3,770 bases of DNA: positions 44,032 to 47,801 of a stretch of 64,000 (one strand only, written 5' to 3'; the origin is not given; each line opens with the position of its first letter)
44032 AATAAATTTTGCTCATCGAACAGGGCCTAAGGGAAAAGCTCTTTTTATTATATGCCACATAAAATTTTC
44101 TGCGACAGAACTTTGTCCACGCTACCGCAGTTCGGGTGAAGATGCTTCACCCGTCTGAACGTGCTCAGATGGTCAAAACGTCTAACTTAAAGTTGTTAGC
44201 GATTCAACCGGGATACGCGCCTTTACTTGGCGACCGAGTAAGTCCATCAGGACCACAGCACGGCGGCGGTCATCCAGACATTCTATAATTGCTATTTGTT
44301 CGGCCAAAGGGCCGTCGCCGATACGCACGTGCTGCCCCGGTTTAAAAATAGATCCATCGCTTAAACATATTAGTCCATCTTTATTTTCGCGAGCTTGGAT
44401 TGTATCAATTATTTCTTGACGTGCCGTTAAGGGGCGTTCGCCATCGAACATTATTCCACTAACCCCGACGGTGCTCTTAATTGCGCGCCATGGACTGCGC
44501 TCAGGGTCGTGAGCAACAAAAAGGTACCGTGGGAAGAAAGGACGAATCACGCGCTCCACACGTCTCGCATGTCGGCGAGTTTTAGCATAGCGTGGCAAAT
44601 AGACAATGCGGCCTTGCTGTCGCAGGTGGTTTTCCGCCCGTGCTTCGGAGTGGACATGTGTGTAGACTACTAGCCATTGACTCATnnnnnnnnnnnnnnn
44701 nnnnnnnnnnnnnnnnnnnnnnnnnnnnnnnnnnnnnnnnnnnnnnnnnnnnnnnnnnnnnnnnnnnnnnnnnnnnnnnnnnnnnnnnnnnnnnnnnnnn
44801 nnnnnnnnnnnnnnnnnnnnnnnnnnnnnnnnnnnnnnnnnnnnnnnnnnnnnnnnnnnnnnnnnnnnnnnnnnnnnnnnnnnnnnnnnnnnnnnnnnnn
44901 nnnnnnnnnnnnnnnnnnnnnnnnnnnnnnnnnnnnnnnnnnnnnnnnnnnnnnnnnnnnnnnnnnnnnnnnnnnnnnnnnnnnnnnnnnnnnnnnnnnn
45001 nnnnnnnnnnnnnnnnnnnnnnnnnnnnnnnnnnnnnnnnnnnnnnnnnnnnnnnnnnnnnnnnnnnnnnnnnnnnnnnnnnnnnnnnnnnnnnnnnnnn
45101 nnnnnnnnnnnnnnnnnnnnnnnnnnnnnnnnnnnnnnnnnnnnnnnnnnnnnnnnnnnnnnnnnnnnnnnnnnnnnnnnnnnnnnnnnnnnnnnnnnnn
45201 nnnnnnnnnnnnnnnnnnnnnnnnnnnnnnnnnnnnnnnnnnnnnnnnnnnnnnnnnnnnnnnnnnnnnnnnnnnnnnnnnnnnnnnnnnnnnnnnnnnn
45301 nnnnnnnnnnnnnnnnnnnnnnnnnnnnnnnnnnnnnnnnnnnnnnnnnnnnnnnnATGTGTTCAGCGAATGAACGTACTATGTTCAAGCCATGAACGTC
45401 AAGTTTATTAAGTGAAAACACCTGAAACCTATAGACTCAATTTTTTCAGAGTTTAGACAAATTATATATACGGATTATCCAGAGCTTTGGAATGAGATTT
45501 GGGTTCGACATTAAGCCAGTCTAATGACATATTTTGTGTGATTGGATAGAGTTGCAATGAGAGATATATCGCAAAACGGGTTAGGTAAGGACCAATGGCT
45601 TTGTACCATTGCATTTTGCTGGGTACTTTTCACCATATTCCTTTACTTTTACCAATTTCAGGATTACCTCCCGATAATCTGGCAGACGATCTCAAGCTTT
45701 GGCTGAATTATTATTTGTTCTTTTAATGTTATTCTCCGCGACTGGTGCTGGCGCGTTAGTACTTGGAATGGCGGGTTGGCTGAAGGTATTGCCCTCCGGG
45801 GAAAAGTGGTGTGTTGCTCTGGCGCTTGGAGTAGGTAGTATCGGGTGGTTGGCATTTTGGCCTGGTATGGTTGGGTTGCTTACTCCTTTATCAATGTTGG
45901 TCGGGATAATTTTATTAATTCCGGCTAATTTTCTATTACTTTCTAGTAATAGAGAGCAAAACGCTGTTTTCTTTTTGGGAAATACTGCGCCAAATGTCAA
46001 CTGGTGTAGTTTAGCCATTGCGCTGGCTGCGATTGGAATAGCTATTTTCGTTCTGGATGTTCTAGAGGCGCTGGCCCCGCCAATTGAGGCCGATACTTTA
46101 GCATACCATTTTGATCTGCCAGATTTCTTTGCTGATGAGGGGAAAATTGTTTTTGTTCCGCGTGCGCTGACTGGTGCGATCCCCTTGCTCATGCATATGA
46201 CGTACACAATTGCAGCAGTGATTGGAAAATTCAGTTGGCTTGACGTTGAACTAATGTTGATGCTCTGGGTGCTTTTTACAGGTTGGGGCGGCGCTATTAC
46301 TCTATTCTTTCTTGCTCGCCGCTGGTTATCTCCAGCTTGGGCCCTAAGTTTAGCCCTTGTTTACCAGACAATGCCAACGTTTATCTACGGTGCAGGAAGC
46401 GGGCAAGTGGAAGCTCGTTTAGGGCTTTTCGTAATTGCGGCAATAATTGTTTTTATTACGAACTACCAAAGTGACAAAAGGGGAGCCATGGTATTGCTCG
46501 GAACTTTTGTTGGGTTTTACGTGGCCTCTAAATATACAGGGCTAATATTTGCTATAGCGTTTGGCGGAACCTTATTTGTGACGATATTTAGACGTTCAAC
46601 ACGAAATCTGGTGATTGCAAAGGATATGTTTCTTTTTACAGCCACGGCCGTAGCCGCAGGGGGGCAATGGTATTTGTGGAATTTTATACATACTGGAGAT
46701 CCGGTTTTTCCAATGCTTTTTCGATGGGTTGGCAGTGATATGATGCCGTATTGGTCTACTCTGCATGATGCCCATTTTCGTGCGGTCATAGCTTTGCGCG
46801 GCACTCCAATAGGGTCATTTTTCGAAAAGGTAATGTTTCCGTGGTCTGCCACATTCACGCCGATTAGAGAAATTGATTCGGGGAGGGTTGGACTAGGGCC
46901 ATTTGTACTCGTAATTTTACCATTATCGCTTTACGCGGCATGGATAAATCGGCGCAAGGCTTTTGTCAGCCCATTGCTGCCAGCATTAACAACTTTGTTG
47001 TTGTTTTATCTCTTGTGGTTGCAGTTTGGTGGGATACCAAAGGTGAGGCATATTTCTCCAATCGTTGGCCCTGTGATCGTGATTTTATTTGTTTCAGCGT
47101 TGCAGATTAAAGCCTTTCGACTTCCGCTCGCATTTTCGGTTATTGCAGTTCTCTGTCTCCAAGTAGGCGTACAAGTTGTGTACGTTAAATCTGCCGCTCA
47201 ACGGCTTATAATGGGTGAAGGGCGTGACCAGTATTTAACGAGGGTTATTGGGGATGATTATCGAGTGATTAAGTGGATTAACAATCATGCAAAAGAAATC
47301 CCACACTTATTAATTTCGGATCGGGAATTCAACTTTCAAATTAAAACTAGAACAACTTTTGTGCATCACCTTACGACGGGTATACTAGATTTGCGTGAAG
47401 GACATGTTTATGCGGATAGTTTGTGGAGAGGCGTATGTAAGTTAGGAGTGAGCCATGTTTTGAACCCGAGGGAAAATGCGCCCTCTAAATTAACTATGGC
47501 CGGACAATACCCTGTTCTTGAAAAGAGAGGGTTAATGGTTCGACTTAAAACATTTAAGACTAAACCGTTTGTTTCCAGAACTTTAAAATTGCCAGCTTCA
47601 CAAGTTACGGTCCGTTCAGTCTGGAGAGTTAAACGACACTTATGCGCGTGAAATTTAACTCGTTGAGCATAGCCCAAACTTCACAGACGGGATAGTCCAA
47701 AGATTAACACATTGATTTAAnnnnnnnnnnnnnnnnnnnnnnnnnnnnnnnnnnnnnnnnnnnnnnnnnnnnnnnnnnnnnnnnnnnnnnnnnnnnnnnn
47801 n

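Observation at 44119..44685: RfaH-type antiterminator followed by an 11/12 ops match at the head of a ~44-kb co-directional gene array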

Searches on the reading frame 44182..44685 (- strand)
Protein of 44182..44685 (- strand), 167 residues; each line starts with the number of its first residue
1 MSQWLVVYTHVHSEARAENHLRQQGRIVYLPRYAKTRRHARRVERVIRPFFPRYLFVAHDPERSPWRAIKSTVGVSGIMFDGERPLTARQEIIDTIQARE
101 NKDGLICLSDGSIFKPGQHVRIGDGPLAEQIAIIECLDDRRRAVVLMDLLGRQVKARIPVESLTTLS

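Call 4: search_protein_families(library=pfam, proteins=[window:44182-44685:-])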
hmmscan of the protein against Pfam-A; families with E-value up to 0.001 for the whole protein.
window:44182-44685:- (167 aa): 1 family
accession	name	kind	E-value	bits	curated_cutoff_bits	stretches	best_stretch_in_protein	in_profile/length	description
PF02357.24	NusG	-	6.2e-17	62.3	22.2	1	3-96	2-92/93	Transcription termination factor nusG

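Call 5: search_protein_families(library=ncbifam, proteins=[window:44182-44685:-])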
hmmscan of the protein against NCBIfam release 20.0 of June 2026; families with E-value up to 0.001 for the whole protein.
window:44182-44685:- (167 aa): 6 families
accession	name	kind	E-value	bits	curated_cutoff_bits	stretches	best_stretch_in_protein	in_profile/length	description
TIGR01955.1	RfaH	equivalog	6.9e-31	107.4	144.5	1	4-163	1-158/159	transcription/translation regulatory transformer protein RfaH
NF006534.0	PRK09014.1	equivalog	6.4e-24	84.7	124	1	1-161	1-157/162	transcription/translation regulatory transformer protein RfaH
NF033644.1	antiterm_UpxY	subfamily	1.8e-17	63.8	100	1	4-161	1-162/164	UpxY family transcription antiterminator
NF033641.1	antiterm_LoaP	exception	1.2e-14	54.7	125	1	4-163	1-164/166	antiterminator LoaP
TIGR00922.1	nusG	equivalog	4.3e-11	43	135.7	1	28-154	34-160/172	transcription termination/antitermination protein NusG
TIGR01956.2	NusG_myco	equivalog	1e-07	31.8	150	0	114-164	186-237/239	transcription termination/antitermination protein NusG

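Call 23: find_related_loci(query=window:44182-44685:-, collection=genome_contigs, flank=3000)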
Query window:44182-44685:- (167 aa) in genome_contigs; peptide patterns used: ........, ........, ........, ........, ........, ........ (x = any residue, [..] = any of these).
273 stretches matched a pattern; 4 encode a relative of the query (tblastn E <= 1e-3); 4 distinct loci.
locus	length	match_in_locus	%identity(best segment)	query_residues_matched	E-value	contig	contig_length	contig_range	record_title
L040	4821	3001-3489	52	1-163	7e-54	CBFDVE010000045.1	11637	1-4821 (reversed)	MAG TPA_asm: uncultured Rhodospirillaceae bacterium isolate SRR4028170_concoct_68 genome assembly, contig: ERZ508539.171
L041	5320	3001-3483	48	4-165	3e-45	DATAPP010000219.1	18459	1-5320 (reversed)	MAG TPA_asm: Pseudolabrys sp. isolate SMAG_U5444 k141_481891, whole genome shotgun sequence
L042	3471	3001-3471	39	2-158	3e-33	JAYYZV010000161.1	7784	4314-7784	MAG: Pseudomonadota bacterium isolate XB_MAG1168 DB_MAG1168_0161, whole genome shotgun sequence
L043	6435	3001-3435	30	1-153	8e-15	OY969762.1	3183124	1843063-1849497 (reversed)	MAG: Candidatus Aminicenantes bacterium isolate MFD04408.bin.c.1 genome assembly, chromosome: 1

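Call 25: find_homologous_proteins(query=window:44182-44685:-)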
Query window:44182-44685:- (167 aa): 331 proteins with E <= 0.001 among 385 candidates; the best 120 are listed.
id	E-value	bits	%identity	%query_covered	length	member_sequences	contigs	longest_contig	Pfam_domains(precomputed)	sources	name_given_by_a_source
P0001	3.3e-106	370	100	100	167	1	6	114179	PF02357.25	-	-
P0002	7.3e-79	281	75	99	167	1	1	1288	PF02357.25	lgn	-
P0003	2.7e-74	266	74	99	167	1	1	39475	PF02357.25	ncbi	-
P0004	5.0e-66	239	68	100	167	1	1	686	PF02357.25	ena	-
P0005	1.6e-64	234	65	100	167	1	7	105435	PF02357.25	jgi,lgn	jgi:transcriptional antiterminator RfaH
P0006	3.8e-64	233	65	100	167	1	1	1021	PF02357.25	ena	-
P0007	6.5e-60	219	58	100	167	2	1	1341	PF02357.25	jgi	jgi:transcriptional antiterminator RfaH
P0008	2.1e-49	185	52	99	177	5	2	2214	PF02357.25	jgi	-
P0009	3.5e-49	185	53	99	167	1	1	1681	PF02357.25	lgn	-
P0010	3.6e-49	184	50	100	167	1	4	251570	PF02357.25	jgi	jgi:transcriptional antiterminator RfaH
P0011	6.4e-47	177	48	100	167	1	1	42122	PF02357.25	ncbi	-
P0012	1.0e-46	177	51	100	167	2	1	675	PF02357.25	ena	-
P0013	4.3e-46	174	50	98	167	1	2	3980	PF02357.25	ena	-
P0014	6.7e-46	174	52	98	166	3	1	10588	PF02357.25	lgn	-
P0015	1.0e-45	173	50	98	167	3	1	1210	PF02357.25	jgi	jgi:transcriptional antiterminator RfaH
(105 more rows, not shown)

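Call 30: search_solved_structures(query=window:44182-44685:-, show_alignments=3, max_evalue=0.001)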
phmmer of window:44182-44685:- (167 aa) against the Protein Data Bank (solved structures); distinct sequences matched with E-value up to 0.001: 15.
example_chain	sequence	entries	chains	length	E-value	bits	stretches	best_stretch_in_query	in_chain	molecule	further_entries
2oug_A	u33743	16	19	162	2.6e-10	43.4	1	1-158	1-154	Transcriptional activator rfaH | Transcription antitermination protein RfaH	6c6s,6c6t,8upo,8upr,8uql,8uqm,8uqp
5ond_A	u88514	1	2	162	2.7e-10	43.4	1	1-158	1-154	Transcription antitermination protein RfaH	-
8pen_P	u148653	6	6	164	2.7e-10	43.4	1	1-158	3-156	Transcription antitermination protein RfaH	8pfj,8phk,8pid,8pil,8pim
8pfg_P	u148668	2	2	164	5e-09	39.3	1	1-158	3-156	Transcription antitermination protein RfaH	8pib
6ztj_CF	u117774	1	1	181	9.8e-09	38.3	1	44-156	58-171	Transcription termination/antitermination protein NusG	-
9gux_Z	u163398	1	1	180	9.9e-09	38.3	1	44-156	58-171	Transcription termination/antitermination protein NusG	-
6gov_G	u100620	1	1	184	1.9e-08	37.4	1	41-156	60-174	Transcription termination/antitermination protein NusG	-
9w0n_7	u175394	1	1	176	1.9e-08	37.4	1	44-156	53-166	Transcription termination/antitermination protein NusG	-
2jvv_A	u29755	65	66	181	2e-08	37.3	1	44-156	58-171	Transcription antitermination protein nusG | Transcription termination/antitermination protein NusG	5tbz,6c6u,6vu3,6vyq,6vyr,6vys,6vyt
5ms0_F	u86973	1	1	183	2.1e-08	37.2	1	44-156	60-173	Transcription termination/antitermination protein NusG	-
6tqn_G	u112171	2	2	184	2.1e-08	37.2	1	44-156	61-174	Transcription termination/antitermination protein NusG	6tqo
8f5g_A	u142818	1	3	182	2.4e-08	37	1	1-162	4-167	Transcription termination/antitermination protein NusG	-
8e74_Z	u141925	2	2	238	0.00034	23.6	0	42-87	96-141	Transcription termination/antitermination protein NusG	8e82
8eos_G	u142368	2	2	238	0.00034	23.6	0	42-87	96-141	Transcription termination/antitermination protein NusG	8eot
8ehq_G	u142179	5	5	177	0.00036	23.5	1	24-158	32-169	Transcription termination/antitermination protein NusG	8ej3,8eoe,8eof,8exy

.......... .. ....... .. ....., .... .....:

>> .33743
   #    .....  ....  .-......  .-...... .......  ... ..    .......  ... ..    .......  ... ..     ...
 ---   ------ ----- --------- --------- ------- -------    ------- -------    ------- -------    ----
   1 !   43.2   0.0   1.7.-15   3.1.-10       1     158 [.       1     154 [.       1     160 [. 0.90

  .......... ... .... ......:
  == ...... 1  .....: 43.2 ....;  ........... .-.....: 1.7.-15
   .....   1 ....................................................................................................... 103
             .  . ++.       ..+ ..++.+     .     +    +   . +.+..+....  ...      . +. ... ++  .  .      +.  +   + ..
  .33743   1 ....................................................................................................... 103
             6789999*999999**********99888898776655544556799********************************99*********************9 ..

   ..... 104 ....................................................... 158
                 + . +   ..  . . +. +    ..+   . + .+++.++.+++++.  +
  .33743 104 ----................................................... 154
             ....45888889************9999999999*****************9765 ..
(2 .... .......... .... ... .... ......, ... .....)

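Call 41: predict_structure(alignment_id=A2)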
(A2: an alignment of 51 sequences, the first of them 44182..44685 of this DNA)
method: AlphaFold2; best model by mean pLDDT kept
length: 167 residues; sequences in the alignment: 51
mean_pLDDT: 85.2   pTM: 0.63
mean pLDDT of the five models: 85.2, 84.5, 83.5, 82.9, 80.3
residues with pLDDT >= 90: 49; 70-90: 109; 50-70: 9; < 50: 0
segments of 3 or more residues with pLDDT < 50: none
pLDDT, mean of each block of 10 residues (from residue 1): 87 94 92 84 86 90 79 91 86 85 78 77 85 82 86 86 78
secondary structure, 60 per line:
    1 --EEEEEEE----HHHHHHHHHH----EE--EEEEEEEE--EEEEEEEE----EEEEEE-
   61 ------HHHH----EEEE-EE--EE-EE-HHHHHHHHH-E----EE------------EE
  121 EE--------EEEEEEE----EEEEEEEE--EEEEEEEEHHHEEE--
elements in order: E3-9 H14-23 E32-39 E42-49 E54-59 H67-70 E75-78 H90-98 E119-122 E131-137 E142-149 E152-159 E163-165

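Call 57: find_encoding_contigs(protein=P0003, flank=3000, max_places=2)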
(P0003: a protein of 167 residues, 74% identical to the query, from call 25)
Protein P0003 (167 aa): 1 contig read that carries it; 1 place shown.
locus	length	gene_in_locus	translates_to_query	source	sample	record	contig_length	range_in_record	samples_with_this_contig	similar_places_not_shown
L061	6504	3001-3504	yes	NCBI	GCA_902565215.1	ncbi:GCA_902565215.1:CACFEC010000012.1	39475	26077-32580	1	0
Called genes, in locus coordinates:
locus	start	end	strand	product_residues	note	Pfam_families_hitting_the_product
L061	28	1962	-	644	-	-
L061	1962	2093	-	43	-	-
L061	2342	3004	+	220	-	PF13412:HTH_24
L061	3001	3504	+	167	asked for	PF02357:NusG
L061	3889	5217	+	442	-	PF03446:NAD_binding_2, PF03721:UDPG_MGDP_dh_N, PF00984:UDPG_MGDP_dh, PF03720:UDPG_MGDP_dh_C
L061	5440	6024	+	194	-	PF00224:PK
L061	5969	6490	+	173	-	PF00224:PK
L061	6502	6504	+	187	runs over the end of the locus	PF01583:APS_kinase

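Call 58: find_encoding_contigs(protein=P0005, flank=3000, max_places=2)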
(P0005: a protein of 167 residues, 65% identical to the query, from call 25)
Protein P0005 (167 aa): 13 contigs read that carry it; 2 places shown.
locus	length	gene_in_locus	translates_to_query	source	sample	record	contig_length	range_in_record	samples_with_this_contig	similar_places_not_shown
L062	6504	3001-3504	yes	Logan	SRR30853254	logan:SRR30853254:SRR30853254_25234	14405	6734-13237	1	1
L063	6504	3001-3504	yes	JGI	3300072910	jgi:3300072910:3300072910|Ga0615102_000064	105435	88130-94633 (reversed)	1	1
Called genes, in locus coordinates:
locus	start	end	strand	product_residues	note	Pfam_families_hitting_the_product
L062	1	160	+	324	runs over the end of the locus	PF03706:LPG_synthase_TM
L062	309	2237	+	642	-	-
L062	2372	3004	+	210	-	PF13412:HTH_24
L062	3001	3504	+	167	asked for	PF02357:NusG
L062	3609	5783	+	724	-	PF00224:PK, PF14306:PUA_2, PF01747:ATP-sulfurylase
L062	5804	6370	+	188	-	PF01583:APS_kinase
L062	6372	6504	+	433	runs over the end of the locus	?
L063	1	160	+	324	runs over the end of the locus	PF03706:LPG_synthase_TM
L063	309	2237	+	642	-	-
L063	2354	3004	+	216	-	PF13412:HTH_24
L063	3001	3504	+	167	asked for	PF02357:NusG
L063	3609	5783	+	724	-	PF00224:PK, PF14306:PUA_2, PF01747:ATP-sulfurylase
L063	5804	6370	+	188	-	PF01583:APS_kinase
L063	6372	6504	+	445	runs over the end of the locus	PF03446:NAD_binding_2, PF03721:UDPG_MGDP_dh_N, PF00984:UDPG_MGDP_dh, PF03720:UDPG_MGDP_dh_C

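Call 72: fold_search(model_id=the predicted structure, library=pdb)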
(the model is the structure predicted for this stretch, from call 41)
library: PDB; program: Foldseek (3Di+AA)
matches with E <= 10: 1276; with E <= 0.001: 42
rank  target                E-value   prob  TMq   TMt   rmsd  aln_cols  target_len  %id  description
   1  9a56_B                1.1e-11  1.00  0.49  0.46  15.8       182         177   21  Integrative model of RPOB-NUSG by crosslinking MS and deep learning (released 2024-09-18)
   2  8phk_P                8.5e-10  1.00  0.55  0.57   7.8       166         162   26  fully recruited RfaH bound to E. coli transcription complex paused at ops site (released 2024-04-24)
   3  6tqn_G                5.5e-09  1.00  0.53  0.50   8.9       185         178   23  rrn anti-termination complex without S4 (released 2020-08-05)
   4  6gov_G                5.8e-09  1.00  0.47  0.46  10.5       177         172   22  Structure of THE RNA POLYMERASE LAMBDA-BASED ANTITERMINATION COMPLEX (released 2019-02-13)
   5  6c6s_D                2.4e-08  1.00  0.53  0.54   8.3       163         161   26  CryoEM structure of E.coli RNA polymerase elongation complex bound with RfaH (released 2018-07-25)
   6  9guw_Z                3.7e-08  1.00  0.42  0.46  10.0       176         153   21  30S-TEC (TEC in expressome position) Inactive state 2 (released 2024-11-20)
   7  1m1g_B                5.3e-08  1.00  0.44  0.33   9.0       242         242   13  Crystal Structure of Aquifex aeolicus N-utilization substance G (NusG), Space Group P2(1) (released 2003-02-04)
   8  6x7k_AB               8.6e-08  1.00  0.43  0.44   9.4       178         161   22  Cryo-EM structure of an Escherichia coli coupled transcription-translation complex B3 (TTC-B3) containing an mRNA wit (released 2020-09-02)
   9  6ztj_CF               1.0e-07  1.00  0.43  0.44  10.3       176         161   21  E. coli 70S-RNAP expressome complex in NusG-coupled state (38 nt intervening mRNA) (released 2020-09-16)
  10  1m1g_A                1.1e-07  1.00  0.47  0.37   9.7       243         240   13  Crystal Structure of Aquifex aeolicus N-utilization substance G (NusG), Space Group P2(1) (released 2003-02-04)
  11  8f5g_C                1.1e-07  1.00  0.60  0.58  12.2       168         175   21  NusG-RNA complex (released 2023-11-22)
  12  1m1g_C                1.2e-07  1.00  0.51  0.39   8.3       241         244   14  Crystal Structure of Aquifex aeolicus N-utilization substance G (NusG), Space Group P2(1) (released 2003-02-04)
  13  2lq8_MODEL_1_A        1.3e-07  1.00  0.42  0.40  13.2       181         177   19  Domain interaction in Thermotoga maritima NusG (released 2013-01-23)
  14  6x7f_AB               1.8e-07  1.00  0.47  0.46   9.4       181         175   23  Cryo-EM structure of an Escherichia coli coupled transcription-translation complex B2 (TTC-B2) containing an mRNA wit (released 2020-09-02)
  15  8f5g_A                2.2e-07  1.00  0.52  0.52  11.7       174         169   18  NusG-RNA complex (released 2023-11-22)
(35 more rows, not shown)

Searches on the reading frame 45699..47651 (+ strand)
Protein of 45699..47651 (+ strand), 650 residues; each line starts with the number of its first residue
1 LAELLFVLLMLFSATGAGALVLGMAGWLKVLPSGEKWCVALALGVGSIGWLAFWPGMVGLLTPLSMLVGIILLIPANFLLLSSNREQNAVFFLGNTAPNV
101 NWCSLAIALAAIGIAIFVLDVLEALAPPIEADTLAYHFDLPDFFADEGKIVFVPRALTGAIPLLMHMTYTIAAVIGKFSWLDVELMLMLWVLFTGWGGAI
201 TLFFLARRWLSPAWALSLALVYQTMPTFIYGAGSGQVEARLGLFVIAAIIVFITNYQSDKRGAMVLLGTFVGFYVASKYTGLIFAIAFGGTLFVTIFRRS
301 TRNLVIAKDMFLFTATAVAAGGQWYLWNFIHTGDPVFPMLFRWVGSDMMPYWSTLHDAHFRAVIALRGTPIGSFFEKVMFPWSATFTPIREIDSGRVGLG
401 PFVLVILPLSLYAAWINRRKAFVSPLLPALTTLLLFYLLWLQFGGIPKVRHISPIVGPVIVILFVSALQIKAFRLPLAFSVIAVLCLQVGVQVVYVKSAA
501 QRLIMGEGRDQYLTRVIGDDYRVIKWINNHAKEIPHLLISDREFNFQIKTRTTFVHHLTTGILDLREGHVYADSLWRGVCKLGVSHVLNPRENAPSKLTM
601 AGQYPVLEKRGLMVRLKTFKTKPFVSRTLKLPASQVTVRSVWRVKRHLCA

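Call 4: search_protein_families(library=pfam, proteins=[window:45699-47651:+])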
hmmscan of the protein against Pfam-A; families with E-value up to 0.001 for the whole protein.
window:45699-47651:+ (650 aa): 1 family
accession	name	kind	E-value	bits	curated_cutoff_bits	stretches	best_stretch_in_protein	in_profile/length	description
PF13231.12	PMT_2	-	3.2e-05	24.6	26.1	1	172-303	14-140/160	Dolichyl-phosphate-mannose-protein mannosyltransferase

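Call 5: search_protein_families(library=ncbifam, proteins=[window:45699-47651:+])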
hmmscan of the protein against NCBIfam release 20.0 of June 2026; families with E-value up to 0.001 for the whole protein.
window:45699-47651:+ (650 aa): 0 families
